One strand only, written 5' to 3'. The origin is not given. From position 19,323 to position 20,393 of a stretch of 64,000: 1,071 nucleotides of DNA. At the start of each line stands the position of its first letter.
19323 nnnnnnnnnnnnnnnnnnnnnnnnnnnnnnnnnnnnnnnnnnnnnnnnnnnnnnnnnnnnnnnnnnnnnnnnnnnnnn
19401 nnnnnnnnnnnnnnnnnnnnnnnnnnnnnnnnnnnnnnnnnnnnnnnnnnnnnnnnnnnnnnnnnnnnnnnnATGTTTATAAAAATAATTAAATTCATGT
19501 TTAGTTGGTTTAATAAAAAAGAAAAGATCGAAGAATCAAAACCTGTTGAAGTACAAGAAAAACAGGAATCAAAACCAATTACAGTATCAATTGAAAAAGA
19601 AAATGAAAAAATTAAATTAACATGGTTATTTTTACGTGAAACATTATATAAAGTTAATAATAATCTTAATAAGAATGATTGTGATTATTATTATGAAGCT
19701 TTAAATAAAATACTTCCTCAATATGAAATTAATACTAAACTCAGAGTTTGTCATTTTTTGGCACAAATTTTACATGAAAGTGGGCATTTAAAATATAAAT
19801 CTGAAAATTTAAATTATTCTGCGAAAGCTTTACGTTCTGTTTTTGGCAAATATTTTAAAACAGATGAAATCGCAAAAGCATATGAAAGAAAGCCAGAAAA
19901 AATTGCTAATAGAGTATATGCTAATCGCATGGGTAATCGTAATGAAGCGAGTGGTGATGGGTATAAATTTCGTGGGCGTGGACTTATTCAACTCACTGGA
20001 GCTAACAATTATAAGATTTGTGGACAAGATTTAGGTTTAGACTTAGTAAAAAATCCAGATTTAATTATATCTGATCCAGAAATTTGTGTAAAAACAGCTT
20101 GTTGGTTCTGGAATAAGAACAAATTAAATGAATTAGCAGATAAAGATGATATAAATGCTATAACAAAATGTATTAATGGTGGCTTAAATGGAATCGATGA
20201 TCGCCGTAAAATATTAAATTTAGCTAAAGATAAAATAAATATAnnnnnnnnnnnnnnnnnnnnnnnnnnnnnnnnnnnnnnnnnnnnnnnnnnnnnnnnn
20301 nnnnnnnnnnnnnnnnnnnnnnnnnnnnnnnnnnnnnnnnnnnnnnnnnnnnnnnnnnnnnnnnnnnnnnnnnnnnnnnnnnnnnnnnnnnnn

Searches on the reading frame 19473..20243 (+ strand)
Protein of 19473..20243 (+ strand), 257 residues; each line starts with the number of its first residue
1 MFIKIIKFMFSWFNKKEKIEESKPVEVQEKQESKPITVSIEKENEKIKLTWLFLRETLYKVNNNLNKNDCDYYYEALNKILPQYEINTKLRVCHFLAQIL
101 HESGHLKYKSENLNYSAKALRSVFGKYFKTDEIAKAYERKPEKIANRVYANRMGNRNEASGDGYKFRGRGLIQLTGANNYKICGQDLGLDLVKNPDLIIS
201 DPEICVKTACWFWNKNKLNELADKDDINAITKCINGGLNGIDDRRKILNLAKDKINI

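Call 63: search_dna_similar(query=window:19473-20243:+, collection=phages, mode=protein, max_rows=25, max_evalue=0.00001)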
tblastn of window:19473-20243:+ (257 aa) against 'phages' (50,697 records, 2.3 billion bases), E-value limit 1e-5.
Records with a match: 1833; places in all: 1866; records where one place covers at least 80% of the query: 52.
Best place of each record, by identity: <60% 1833.
By first word of the organism name: Mycobacterium 650; Pseudomonas 455; Gordonia 102; Escherichia 61; Klebsiella 59; Xanthomonas 51; Erwinia 37; Salmonella 36; Rhizobium 35; Aeromonas 34; and 63 more.
By host as written in the record: Mycobacterium smegmatis mc2 155 444; Pseudomonas aeruginosa 174; - 107; Pseudomonas aeruginosa PAO1 87; Gordonia terrae 3612 83; Mycobacterium smegmatis mc#155 79; Mycobacterium smegmatis mc2155 38; Pseudomonas sp. 36; and 353 more.
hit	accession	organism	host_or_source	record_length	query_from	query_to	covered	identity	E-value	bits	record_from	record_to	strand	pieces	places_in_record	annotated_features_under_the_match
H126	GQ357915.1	Delftia phage PhiW-14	Delftia acidovorans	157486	47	251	80%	50.7%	8e-55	195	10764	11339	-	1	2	11: putative lysis protein | 12: hypothetical protein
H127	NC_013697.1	Delftia phage PhiW-14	Delftia acidovorans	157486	47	251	80%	50.7%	8e-55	195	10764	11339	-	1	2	11: endolysin | 12: hypothetical protein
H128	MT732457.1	Olleya phage Harreka_1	Olleya sp. HaHaR_3_96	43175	80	249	66%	58.2%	1e-58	206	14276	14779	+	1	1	chitinase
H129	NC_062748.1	Olleya phage Harreka_1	Olleya sp. HaHaR_3_96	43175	80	249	66%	58.2%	1e-58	206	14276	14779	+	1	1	endolysin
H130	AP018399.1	Xanthomonas phage XacN1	Xanthomonas citri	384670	75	257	71%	53.1%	2e-50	182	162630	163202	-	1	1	chitinase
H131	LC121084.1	Ralstonia phage RSP15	-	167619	77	252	68%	54.5%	2e-52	188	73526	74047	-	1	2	putative chitinase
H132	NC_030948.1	Ralstonia phage RSP15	-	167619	77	252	68%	54.5%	2e-52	188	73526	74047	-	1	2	endolysin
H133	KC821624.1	Cellulophaga phage phi14:2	Cellulophaga baltica #14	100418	80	248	66%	56.2%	1e-55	197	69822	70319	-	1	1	glycoside hydrolase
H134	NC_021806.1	Cellulophaga phage phi14:2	Cellulophaga baltica #14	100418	80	248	66%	56.2%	1e-55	197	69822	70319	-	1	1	g077: endolysin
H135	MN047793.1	Xanthomonas phage Xoo-sp13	Xanthomonas oryzae pv. oryzae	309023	52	257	80%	45.6%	2e-46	171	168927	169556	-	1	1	chitinase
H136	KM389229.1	Pseudomonas phage F_TK1718sp/PAK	-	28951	73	255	71%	47.5%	5e-45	167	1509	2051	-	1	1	record has no annotation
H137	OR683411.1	Pseudomonas phage Solano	Pseudomonas aeruginosa LRJ32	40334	73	255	71%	47.5%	2e-43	162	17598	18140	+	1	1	endolysin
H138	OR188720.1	Pseudomonas phage LPPA33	Pseudomonas aeruginosa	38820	73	255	71%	47.0%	1e-37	145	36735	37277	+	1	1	hypothetical protein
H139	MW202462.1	Caudoviricetes sp.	Manatee Spring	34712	73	253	70%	47.5%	9e-46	169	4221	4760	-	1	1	chitinase A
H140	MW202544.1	Bacteriophage sp.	Manatee Spring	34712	73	253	70%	47.5%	9e-46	169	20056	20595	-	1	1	chitinase A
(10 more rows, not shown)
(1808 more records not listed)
